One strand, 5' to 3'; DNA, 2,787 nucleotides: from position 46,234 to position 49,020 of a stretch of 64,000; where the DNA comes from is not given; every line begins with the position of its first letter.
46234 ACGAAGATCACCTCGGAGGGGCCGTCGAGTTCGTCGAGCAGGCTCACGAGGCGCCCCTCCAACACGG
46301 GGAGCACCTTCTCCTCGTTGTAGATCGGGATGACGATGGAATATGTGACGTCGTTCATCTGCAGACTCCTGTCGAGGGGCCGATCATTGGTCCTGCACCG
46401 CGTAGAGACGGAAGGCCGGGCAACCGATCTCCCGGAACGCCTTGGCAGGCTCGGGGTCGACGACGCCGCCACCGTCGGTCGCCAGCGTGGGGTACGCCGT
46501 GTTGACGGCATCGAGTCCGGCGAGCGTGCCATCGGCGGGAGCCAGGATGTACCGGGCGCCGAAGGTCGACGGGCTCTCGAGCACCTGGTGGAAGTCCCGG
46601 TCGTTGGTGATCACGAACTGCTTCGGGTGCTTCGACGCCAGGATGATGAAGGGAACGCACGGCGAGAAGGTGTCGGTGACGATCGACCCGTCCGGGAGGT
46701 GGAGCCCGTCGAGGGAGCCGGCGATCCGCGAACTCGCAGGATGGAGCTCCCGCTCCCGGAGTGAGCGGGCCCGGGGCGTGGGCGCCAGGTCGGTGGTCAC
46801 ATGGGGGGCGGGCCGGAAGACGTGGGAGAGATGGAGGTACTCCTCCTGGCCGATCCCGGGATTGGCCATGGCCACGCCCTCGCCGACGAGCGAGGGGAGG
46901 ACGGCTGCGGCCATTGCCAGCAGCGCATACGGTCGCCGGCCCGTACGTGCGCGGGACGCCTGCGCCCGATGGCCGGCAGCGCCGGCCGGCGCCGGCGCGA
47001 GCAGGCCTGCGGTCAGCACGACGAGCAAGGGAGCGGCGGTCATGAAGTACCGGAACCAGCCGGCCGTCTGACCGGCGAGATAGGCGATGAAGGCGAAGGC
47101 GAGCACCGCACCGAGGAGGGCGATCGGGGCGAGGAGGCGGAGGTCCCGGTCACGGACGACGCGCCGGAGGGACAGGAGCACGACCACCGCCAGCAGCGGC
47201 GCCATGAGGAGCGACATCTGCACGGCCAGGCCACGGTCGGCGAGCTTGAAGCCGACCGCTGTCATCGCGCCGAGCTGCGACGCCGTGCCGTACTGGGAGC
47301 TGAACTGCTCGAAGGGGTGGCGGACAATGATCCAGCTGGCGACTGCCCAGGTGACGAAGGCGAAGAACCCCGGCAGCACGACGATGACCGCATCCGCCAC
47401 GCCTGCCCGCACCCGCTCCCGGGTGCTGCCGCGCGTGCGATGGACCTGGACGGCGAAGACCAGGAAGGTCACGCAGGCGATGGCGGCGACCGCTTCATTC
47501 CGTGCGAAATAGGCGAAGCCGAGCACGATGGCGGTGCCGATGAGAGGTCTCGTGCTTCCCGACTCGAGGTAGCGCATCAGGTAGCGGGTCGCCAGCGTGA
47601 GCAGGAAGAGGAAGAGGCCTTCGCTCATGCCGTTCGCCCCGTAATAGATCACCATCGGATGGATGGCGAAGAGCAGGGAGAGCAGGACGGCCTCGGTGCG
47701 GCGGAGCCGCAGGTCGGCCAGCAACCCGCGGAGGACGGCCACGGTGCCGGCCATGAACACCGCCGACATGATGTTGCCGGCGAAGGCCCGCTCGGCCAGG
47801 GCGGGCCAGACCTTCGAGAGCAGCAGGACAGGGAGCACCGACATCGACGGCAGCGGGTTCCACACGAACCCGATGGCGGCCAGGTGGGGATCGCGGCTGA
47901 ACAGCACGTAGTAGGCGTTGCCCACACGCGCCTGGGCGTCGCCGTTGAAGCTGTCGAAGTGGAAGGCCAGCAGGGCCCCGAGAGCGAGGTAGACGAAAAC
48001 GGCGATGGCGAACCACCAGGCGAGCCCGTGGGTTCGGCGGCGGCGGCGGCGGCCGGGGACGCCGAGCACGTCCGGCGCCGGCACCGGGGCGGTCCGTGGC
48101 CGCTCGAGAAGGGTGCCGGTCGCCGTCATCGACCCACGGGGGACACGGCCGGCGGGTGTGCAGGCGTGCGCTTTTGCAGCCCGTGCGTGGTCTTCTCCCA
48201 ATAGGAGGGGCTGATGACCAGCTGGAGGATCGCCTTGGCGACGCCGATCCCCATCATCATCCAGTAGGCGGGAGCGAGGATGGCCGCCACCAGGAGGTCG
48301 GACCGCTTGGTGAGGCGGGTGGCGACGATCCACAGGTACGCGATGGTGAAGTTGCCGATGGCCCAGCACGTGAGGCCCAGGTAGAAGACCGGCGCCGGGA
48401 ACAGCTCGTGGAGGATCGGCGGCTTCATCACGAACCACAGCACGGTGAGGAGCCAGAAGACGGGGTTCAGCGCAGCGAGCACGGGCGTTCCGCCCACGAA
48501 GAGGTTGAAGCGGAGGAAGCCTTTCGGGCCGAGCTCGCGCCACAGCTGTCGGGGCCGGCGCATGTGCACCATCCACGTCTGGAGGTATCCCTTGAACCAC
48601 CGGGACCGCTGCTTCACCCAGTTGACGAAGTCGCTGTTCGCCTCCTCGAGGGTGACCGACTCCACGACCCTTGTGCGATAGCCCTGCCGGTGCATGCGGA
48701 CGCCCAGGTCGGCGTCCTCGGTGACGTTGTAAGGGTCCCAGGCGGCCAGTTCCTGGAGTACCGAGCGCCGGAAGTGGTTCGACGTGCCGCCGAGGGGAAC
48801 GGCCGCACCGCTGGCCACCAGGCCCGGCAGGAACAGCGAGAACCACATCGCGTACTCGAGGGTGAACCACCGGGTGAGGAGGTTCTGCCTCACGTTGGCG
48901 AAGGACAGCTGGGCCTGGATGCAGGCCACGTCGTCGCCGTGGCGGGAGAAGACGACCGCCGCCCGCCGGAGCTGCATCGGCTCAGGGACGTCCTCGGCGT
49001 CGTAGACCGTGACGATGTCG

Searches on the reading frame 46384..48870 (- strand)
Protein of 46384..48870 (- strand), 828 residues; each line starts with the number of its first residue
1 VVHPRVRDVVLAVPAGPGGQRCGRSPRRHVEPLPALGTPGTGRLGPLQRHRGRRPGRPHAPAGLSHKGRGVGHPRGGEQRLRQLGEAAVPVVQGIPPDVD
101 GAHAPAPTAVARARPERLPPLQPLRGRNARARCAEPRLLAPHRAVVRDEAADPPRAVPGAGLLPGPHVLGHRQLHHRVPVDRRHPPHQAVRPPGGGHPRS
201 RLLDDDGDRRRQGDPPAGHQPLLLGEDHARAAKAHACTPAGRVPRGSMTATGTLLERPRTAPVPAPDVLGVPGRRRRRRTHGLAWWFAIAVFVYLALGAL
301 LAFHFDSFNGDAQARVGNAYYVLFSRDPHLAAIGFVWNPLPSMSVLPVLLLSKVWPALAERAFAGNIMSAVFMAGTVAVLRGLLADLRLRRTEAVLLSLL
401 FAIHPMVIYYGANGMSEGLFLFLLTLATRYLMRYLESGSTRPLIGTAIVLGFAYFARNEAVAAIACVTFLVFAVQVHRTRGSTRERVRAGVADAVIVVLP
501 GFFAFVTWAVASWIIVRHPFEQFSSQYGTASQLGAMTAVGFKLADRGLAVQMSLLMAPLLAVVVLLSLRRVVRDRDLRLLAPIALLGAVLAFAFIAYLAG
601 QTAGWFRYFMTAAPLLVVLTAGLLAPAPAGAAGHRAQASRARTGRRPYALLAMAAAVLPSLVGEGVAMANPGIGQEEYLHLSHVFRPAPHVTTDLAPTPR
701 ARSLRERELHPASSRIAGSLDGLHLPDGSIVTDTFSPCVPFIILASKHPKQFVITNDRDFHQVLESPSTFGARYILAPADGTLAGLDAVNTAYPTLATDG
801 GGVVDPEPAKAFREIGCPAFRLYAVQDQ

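Call 5: search_protein_families(library=ncbifam, proteins=[window:46384-48870:-], max_evalue=0.01)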
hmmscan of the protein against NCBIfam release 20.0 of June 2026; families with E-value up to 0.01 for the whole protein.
window:46384-48870:- (828 aa): 2 families
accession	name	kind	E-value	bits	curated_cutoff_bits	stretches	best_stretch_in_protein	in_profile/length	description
NF047440.1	LA3751_2_3_fam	subfamily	7.5e-07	28.3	200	1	366-621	102-352/460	LA_3751/LA_3752 family putative glycosyltransferase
TIGR03663.1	TIGR03663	subfamily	0.0056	15.7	126.25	0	371-488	77-205/435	flippase activity-associated protein Agl23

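Call 6: search_protein_families(library=pfam, proteins=[window:46384-48870:-], max_evalue=0.01)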
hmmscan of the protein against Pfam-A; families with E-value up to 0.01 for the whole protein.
window:46384-48870:- (828 aa): 1 family
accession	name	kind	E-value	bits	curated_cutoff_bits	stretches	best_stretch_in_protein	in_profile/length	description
PF13231.12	PMT_2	-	1.3e-05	25.9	26.1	1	361-498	20-154/160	Dolichyl-phosphate-mannose-protein mannosyltransferase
